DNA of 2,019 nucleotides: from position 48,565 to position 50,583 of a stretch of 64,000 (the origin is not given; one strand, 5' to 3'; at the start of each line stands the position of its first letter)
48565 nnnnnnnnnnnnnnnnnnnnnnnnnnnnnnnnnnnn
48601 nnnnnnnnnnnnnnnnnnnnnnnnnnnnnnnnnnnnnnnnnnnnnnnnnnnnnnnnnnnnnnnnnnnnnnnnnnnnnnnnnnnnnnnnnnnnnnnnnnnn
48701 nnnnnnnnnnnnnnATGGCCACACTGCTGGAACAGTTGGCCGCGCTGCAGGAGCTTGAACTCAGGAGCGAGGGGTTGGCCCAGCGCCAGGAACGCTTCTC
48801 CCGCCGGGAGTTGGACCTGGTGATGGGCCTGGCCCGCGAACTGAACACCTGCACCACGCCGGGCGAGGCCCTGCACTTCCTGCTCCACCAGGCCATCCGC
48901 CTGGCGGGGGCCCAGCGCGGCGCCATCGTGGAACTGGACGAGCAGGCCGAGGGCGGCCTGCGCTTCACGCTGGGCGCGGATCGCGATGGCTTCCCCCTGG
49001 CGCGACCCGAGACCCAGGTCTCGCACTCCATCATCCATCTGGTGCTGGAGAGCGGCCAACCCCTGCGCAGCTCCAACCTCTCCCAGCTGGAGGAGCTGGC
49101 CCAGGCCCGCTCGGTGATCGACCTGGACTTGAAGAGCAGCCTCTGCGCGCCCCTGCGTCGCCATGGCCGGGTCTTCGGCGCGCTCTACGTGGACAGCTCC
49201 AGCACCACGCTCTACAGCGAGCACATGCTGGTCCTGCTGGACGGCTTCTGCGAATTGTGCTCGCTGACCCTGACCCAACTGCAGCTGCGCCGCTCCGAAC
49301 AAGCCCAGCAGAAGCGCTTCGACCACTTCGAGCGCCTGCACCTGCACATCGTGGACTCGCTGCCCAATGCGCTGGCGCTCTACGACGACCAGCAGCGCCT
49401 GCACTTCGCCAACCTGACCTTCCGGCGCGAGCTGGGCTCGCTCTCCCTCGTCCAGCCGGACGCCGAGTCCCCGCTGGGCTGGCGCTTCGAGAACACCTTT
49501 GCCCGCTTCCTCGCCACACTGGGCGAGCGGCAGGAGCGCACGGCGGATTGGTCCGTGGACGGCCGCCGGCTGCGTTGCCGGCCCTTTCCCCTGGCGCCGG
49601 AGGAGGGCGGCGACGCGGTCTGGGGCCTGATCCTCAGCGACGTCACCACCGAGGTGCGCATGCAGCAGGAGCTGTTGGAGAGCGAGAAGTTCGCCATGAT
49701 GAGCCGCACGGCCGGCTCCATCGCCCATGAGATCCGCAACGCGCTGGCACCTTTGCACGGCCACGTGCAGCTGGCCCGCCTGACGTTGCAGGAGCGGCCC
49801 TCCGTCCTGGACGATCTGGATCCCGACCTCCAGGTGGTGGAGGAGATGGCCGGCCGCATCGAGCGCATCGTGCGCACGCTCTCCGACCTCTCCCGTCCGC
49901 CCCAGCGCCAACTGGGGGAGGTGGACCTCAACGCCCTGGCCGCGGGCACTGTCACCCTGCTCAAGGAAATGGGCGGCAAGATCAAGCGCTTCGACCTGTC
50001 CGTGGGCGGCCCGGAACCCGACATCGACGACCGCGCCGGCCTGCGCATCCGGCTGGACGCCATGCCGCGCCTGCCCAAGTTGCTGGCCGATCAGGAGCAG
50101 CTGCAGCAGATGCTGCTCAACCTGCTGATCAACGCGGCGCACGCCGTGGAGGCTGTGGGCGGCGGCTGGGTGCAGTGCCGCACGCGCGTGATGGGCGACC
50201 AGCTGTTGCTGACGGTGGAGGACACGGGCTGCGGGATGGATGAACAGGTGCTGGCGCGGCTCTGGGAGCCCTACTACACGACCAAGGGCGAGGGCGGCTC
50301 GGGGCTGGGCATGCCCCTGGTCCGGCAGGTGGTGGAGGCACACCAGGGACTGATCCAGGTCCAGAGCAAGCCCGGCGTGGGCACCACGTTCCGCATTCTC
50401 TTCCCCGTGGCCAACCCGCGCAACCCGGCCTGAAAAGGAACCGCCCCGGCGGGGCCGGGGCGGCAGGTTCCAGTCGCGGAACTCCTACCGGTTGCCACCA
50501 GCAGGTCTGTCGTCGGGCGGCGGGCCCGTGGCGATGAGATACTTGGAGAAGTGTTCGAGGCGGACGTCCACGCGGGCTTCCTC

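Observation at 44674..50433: PP2C phosphatase / Ser-Thr kinase-TPR / GAF histidine kinase tricistronic operon, divergent from a PAS hybrid kinase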

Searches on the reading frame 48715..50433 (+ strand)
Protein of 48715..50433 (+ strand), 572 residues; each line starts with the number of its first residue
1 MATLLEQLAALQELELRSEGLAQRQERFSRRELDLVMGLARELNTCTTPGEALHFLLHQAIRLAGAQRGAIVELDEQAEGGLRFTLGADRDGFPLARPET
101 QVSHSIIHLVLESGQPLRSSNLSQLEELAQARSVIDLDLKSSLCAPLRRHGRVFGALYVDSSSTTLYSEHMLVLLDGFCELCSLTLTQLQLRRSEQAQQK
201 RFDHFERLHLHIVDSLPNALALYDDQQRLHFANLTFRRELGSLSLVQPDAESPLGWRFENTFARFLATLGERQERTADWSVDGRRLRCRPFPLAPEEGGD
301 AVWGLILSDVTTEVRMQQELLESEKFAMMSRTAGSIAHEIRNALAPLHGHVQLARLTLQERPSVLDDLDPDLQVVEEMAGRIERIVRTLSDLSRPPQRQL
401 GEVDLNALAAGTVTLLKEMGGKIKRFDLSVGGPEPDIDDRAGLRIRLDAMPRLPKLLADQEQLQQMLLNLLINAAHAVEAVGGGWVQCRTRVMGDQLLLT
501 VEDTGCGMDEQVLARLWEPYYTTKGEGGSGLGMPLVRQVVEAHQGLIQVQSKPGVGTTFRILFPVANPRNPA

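Call 7: search_protein_families(library=pfam, proteins=[window:48715-50433:+], max_evalue=0.01)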
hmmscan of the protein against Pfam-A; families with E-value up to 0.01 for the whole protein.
window:48715-50433:+ (572 aa): 6 families
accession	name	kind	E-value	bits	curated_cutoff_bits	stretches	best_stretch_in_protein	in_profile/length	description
PF02518.31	HATPase_c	-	2e-25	89.8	26.4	1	459-566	2-110/111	Histidine kinase-, DNA gyrase B-, and HSP90-like ATPase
PF13185.12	GAF_2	-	1.5e-12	48.3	28.6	1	47-186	2-135/136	GAF domain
PF01590.32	GAF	-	2.9e-12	47.7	22.4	1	51-186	4-133/133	GAF domain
PF00512.31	HisKA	-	2.3e-07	31.2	26.9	1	329-395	2-63/66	His Kinase A (phospho-acceptor) domain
PF13492.12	GAF_3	-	1.1e-05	26.3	27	1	49-184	2-125/129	GAF domain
PF13188.13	PAS_8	-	0.00062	20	21.8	1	211-266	5-55/65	PAS domain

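Call 14: find_encoding_contigs(protein=window:48715-50430:+, flank=10000, max_places=6)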
Protein window:48715-50430:+ (572 aa): 2 contigs read that carry it; 2 places shown.
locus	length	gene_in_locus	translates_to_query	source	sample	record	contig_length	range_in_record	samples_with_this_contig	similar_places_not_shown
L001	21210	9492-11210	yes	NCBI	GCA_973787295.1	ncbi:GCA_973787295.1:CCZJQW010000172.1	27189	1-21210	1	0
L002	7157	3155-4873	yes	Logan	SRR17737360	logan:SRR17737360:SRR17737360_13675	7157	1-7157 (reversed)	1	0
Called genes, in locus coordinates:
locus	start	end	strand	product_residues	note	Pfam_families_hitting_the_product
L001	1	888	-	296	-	?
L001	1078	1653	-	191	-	PF01227:GTP_cyclohydroI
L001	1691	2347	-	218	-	PF00730:HhH-GPD, PF00633:HHH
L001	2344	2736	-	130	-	PF03745:DUF309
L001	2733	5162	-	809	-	PF00989:PAS (weak), PF13426:PAS_9, PF08448:PAS_4, PF13426:PAS_9, PF08448:PAS_4, PF00512:HisKA, PF02518:HATPase_c, PF00072:Response_reg, +3 more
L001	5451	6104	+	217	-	PF13672:PP2C_2, PF00481:PP2C (faint), PF07228:SpoIIE (weak)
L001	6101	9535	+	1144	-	PF00069:Pkinase, PF07714:PK_Tyr_Ser-Thr, PF13424:TPR_12 (faint), PF07719:TPR_2 (faint)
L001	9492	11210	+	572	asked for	PF01590:GAF, PF13185:GAF_2, PF00512:HisKA (weak), PF02518:HATPase_c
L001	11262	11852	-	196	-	-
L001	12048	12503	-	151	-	-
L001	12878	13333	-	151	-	PF02915:Rubrerythrin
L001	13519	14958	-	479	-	PF14691:Fer4_20, PF13241:NAD_binding_7 (faint), PF13738:Pyr_redox_3 (faint), PF01266:DAO (faint), PF07992:Pyr_redox_2, PF13450:NAD_binding_8 (weak), PF00070:Pyr_redox (weak)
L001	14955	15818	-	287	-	PF10418:DHODB_Fe-S_bind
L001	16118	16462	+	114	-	PF08448:PAS_4 (weak)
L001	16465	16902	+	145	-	PF01590:GAF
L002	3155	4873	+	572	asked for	PF01590:GAF, PF13185:GAF_2, PF00512:HisKA (weak), PF02518:HATPase_c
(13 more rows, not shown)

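Call 23: find_homologous_proteins(query=window:48715-50430:+)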
Query window:48715-50430:+ (572 aa): 667 proteins with E <= 0.001 among 8000 candidates; the best 120 are listed.
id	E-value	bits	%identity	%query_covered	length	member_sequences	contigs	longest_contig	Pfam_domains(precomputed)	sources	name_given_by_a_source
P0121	0.0e+0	1238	98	100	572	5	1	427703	PF13185.13,PF01590.33,PF02518.32,PF00512.32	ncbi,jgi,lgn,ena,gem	ncbi:MAG: ATP-binding protein [Candidatus Delongbacteria bacterium]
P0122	3.6e-298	1008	81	100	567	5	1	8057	PF13185.13,PF01590.33,PF02518.32,PF13492.13,PF00512.32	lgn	-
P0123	2.1e-293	992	80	99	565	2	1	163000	PF13185.13,PF01590.33,PF02518.32,PF00512.32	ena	-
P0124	8.4e-155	535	49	100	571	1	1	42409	PF13185.13,PF01590.33,PF13581.13,PF02518.32,PF13492.13,PF00512.32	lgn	-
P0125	8.3e-144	499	46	99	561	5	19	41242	PF13185.13,PF01590.33,PF02518.32,PF00512.32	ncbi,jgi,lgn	jgi:signal transduction histidine kinase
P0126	4.0e-137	477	46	99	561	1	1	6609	PF13185.13,PF01590.33,PF02518.32,PF13492.13,PF00512.32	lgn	-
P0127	8.8e-133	462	42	99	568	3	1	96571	PF13185.13,PF01590.33,PF02518.32,PF13492.13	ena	-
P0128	7.6e-37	146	32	51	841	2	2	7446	PF13581.13,PF08448.17,PF02518.32,PF00512.32,PF00072.31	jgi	jgi:signal transduction histidine kinase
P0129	5.9e-35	139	31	45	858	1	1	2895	PF08448.17,PF02518.32,PF00512.32,PF13589.13,PF00072.31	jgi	jgi:PAS domain S-box-containing protein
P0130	1.5e-33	135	29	51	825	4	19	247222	PF13581.13,PF08448.17,PF02518.32,PF00512.32,PF13589.13,PF00072.31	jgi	jgi:signal transduction histidine kinase/FixJ family two-component response regulator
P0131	3.9e-32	130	31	46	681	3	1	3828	PF13581.13,PF08448.17,PF02518.32,PF00512.32,PF13589.13,PF00072.31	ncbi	ncbi:MAG: ATP-binding protein, partial [Terracidiphilus sp.]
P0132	2.7e-31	127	28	48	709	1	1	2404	PF13581.13,PF08448.17,PF02518.32,PF00512.32,PF13589.13,PF00072.31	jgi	jgi:signal transduction histidine kinase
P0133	2.9e-30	124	31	49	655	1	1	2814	PF13581.13,PF08448.17,PF02518.32,PF00512.32,PF13589.13,PF00072.31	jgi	-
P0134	3.7e-27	114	28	74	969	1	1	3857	PF08447.19,PF13426.14,PF13188.14,PF13185.13,PF08448.17,PF02518.32,PF13492.13,PF00512.32,PF00989.32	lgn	-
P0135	4.4e-27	113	33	45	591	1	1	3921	PF25323.3,PF08448.17,PF02518.32,PF00512.32,PF00989.32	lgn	-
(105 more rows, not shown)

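Call 91: search_protein_families(library=padloc, proteins=[window:48715-50430:+], max_evalue=0.01)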
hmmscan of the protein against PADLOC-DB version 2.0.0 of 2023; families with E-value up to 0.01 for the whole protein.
window:48715-50430:+ (572 aa): 0 families

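Call 92: search_protein_families(library=ncbifam, proteins=[window:48715-50430:+], max_evalue=0.01)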
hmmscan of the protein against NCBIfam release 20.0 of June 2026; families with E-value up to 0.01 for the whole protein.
window:48715-50430:+ (572 aa): 83 families (the best 25 are shown)
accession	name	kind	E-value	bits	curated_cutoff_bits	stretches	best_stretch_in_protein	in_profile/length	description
NF008468.0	PRK11360.1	equivalog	1.3e-52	179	646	1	305-568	372-611/616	two-component system sensor histidine kinase AtoS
NF007688.0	PRK10364.1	equivalog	1.7e-39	135.9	479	1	315-569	226-455/460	two-component system sensor histidine kinase ZraS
NF052574.1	HisKinEspCMyxo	equivalog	8.8e-39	133.3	1200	1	307-569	395-641/785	serine histidine kinase EspC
NF010411.0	PRK13837.1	equivalog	1.1e-33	116.3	647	1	315-569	436-679/828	two-component system VirA-like sensor kinase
NF038348.1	T2SS_HK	subfamily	1.7e-29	102.7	450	1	453-565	462-573/574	histidine kinase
NF046026.1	HisKinCckACaul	equivalog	6.7e-28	97.2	1000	1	293-569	269-536/678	cell cycle histidine kinase CckA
NF052573.1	HisKinEspAMyxo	equivalog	3.8e-27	94.7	1400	1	291-566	346-612/755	serine histidine kinase EspA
TIGR02916.1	PEP_his_kin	equivalog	8.5e-27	94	300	1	445-564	563-679/679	XrtA/PEP-CTERM system histidine kinase PrsK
NF046044.1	PnpS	equivalog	9.8e-26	90.7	400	1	183-564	31-390/390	two-component system histidine kinase PnpS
NF010076.0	PRK13557.1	subfamily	7.2e-24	84.1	631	1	309-567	143-396/540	histidine kinase famiy protein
TIGR02966.1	phoR_proteo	equivalog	1.2e-23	83.7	334.2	1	212-563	11-333/333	phosphate regulon sensor histidine kinase PhoR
NF041777.1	sens_FixL_Rhizob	equivalog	5.6e-23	81.3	850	1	316-567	249-483/485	sensor protein FixL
NF046020.1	HisKinCckABruc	equivalog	2.4e-21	75.4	1000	1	309-565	460-707/868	cell cycle histidine kinase CckA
NF008293.1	PRK11073.1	equivalog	3e-21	76.1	240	1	441-565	216-347/349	nitrogen regulation protein NR(II)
TIGR02956.1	TMAO_torS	equivalog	3.3e-20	71.8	676.5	1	443-566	559-683/967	TMAO reductase system sensor histidine kinase/response regulator TorS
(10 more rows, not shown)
